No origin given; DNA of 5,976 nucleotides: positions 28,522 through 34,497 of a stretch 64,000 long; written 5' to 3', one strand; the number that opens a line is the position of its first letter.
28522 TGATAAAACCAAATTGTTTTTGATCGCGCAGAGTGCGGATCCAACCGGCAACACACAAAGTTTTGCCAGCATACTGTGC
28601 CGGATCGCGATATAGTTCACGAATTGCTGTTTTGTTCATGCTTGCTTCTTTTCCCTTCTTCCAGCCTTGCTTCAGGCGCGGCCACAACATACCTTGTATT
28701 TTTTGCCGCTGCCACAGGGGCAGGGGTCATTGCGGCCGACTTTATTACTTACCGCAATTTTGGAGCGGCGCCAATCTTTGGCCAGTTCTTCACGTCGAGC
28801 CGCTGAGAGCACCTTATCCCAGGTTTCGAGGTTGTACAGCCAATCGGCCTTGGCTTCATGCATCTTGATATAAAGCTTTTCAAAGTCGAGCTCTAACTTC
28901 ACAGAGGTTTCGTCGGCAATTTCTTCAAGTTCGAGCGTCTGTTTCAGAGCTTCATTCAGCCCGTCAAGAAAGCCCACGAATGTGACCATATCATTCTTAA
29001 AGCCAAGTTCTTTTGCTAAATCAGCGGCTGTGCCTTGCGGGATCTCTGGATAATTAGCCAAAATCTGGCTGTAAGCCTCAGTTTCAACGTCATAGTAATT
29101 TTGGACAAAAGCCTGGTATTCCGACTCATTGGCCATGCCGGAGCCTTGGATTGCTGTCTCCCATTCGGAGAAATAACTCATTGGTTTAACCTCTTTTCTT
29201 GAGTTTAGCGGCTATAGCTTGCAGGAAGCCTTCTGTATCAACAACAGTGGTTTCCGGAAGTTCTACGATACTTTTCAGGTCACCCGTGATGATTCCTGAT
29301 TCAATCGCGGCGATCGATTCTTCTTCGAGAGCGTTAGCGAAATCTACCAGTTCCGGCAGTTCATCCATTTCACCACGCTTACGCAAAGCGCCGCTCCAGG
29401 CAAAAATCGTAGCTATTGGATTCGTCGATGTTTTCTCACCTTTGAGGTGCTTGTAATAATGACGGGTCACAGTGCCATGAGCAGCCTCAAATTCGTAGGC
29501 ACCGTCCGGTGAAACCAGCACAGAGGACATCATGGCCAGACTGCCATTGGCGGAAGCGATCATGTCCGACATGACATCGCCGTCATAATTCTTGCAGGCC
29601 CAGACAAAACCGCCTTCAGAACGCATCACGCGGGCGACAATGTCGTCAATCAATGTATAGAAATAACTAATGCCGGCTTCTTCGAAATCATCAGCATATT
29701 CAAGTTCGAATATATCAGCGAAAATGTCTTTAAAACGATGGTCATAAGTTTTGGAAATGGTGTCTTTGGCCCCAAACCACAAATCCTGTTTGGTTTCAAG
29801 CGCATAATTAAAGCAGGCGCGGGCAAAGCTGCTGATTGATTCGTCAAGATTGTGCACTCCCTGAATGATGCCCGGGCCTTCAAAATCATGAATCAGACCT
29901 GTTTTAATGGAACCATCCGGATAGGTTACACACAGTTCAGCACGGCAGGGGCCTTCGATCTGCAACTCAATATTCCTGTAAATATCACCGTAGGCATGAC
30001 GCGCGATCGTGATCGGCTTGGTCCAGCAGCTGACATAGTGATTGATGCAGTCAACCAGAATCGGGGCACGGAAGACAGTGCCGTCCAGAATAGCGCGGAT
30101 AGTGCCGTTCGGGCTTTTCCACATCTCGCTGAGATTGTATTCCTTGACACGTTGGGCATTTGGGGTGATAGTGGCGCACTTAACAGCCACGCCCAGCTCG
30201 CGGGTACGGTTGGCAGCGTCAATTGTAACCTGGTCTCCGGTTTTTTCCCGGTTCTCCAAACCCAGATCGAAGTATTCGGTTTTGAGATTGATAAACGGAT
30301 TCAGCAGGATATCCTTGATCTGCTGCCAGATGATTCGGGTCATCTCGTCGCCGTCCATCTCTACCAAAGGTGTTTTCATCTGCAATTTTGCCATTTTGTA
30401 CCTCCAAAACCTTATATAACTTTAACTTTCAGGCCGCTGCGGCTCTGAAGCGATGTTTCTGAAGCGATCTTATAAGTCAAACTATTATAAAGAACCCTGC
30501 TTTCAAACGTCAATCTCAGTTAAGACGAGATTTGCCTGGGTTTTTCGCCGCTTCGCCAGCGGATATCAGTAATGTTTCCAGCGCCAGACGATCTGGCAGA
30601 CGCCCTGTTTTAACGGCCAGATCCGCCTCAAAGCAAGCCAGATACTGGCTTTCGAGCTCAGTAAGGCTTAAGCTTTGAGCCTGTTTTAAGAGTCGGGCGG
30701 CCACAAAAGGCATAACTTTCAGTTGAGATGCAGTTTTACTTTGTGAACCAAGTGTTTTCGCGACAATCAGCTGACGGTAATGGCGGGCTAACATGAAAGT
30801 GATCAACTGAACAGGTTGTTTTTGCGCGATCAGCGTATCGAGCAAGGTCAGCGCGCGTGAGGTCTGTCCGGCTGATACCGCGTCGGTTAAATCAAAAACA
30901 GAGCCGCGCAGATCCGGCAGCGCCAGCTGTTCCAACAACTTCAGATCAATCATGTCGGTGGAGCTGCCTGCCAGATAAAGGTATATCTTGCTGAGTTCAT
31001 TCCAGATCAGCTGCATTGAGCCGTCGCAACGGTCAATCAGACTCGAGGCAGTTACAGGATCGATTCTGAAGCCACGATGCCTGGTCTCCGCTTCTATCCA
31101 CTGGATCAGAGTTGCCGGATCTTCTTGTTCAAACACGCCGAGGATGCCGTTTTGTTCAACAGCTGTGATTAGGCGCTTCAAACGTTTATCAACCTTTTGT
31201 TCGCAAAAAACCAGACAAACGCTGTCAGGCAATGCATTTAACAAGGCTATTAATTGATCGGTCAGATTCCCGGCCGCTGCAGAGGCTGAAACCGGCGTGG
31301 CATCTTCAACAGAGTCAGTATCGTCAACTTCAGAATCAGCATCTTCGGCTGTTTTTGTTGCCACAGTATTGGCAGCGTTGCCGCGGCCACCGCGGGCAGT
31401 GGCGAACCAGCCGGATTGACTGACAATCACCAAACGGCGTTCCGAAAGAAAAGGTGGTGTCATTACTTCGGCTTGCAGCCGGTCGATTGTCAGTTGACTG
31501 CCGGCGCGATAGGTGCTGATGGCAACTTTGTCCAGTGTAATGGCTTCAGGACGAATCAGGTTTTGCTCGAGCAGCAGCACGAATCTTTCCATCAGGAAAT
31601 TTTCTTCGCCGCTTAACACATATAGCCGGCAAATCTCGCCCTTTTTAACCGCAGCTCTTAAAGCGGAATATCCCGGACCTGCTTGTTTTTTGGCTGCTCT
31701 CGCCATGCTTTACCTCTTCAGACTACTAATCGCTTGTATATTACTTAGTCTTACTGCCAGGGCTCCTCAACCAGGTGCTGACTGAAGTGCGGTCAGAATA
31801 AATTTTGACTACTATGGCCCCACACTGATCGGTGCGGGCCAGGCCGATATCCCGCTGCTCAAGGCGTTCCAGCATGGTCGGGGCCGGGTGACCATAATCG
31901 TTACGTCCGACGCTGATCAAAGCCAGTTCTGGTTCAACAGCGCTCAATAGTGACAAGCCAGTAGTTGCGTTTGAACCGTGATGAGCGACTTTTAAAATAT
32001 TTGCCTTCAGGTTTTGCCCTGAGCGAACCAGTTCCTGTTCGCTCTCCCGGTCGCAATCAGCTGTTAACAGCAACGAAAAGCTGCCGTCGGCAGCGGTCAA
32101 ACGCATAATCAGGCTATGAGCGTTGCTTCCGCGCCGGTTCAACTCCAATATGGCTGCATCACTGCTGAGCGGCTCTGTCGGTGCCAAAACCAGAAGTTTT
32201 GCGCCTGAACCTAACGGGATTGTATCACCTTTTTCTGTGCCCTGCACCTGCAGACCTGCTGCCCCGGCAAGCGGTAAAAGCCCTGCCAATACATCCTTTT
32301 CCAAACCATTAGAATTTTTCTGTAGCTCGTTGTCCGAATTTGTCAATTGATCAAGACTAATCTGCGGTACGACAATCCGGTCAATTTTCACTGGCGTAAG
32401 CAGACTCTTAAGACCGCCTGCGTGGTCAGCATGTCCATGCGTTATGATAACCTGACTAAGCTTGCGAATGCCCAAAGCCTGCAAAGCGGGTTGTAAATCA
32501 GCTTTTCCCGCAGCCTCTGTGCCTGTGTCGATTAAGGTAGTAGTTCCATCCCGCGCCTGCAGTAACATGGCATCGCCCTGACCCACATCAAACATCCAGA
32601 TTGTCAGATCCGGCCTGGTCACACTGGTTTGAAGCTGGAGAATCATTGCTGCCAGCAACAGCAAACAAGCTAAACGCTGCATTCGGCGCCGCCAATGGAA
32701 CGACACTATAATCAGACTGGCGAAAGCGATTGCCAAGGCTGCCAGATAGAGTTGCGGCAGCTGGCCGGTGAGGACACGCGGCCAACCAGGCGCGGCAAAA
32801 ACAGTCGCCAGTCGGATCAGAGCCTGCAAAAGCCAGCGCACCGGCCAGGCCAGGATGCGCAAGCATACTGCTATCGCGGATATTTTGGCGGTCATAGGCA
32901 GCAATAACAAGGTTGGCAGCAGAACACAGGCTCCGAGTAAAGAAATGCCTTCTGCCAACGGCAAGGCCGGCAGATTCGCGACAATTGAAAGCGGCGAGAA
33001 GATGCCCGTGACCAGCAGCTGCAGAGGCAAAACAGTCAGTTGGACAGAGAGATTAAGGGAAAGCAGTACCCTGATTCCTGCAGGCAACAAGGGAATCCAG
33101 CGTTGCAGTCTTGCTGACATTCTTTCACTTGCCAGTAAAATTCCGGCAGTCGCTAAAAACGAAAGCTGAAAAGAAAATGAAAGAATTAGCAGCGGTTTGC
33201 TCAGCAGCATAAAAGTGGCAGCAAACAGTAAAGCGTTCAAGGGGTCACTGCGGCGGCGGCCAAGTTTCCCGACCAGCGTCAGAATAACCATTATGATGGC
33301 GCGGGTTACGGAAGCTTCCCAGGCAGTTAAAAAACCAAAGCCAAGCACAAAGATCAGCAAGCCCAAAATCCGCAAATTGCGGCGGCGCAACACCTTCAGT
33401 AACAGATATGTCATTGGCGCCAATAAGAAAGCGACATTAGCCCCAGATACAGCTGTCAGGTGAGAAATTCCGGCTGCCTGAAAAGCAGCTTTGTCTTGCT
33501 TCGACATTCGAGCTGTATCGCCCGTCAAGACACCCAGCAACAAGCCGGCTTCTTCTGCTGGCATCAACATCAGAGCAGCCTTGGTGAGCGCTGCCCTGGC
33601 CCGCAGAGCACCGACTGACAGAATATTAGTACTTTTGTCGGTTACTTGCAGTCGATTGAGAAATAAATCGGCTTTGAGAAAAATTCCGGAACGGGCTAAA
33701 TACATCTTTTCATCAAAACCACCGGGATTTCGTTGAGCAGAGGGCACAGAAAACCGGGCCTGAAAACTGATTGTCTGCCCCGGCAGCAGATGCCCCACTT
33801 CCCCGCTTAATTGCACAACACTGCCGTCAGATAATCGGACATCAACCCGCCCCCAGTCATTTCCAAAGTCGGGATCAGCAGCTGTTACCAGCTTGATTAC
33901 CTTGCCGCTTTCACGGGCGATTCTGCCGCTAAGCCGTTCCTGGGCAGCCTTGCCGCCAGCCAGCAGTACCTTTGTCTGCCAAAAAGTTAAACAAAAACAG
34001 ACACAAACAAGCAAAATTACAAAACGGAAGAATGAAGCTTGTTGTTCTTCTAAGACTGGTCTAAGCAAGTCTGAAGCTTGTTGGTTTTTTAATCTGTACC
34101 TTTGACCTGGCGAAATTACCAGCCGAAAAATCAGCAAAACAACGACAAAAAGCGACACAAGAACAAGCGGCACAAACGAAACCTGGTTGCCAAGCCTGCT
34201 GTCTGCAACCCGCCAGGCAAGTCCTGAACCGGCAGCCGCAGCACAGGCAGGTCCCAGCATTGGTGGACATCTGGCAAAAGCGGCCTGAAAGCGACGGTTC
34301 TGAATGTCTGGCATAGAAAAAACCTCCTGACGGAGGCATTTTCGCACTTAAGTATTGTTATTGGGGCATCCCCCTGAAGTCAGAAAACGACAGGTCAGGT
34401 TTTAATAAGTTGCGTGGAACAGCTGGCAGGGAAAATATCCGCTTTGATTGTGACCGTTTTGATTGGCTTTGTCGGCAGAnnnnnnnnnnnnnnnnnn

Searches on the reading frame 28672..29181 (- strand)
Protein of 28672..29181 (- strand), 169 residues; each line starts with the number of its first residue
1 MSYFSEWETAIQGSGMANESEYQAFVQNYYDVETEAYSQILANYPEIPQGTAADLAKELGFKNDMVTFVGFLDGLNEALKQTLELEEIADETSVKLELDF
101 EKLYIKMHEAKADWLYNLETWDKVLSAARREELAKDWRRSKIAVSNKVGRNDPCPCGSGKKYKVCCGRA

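Call 9: search_protein_families(library=pfam, proteins=[window:28672-29181:-], max_evalue=0.00001)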
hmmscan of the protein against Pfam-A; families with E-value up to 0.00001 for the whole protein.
window:28672-29181:- (169 aa): 1 family
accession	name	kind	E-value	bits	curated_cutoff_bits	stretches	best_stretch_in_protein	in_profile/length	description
PF02810.21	SEC-C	-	5.2e-11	42.6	20.4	1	150-168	1-19/19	SEC-C motif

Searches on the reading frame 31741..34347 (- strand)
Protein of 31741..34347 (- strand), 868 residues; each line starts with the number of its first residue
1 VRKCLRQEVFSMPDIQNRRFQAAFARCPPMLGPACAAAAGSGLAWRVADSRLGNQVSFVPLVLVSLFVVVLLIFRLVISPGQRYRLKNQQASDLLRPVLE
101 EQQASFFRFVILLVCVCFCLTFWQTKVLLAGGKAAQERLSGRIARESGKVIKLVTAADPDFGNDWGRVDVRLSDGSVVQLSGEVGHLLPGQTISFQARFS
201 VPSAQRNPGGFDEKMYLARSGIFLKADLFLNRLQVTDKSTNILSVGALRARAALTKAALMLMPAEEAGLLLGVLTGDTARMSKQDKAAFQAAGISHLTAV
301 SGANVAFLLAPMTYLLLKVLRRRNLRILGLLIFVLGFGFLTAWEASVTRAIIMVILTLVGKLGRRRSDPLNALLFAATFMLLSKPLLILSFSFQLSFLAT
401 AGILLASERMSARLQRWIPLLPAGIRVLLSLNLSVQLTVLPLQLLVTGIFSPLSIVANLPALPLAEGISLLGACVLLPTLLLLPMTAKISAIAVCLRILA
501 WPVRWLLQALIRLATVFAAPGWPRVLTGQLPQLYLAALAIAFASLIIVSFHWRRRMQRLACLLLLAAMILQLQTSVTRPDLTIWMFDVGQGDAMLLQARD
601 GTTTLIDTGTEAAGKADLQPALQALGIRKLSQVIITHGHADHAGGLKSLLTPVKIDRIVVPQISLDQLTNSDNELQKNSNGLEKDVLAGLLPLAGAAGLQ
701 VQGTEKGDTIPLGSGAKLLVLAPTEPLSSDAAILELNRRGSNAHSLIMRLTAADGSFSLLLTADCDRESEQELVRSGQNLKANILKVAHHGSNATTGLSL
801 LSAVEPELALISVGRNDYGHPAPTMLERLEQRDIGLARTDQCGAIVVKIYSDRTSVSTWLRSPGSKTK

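Call 9: search_protein_families(library=pfam, proteins=[window:31741-34347:-], max_evalue=0.00001)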
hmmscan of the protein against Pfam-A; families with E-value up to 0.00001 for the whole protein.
window:31741-34347:- (868 aa): 4 families
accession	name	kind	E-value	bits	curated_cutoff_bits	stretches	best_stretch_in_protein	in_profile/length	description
PF03772.21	Competence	-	1.2e-47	162.9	23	1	274-553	2-268/270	Competence protein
PF00753.33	Lactamase_B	-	8.1e-17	62.2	22.7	1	587-662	2-76/196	Metallo-beta-lactamase superfamily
PF13567.11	DUF4131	-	2.3e-09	37.6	31.6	1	61-225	9-156/165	Domain of unknown function (DUF4131)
PF12706.13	Lactamase_B_2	-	4.1e-07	30.2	27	1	603-680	2-82/200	Beta-lactamase superfamily domain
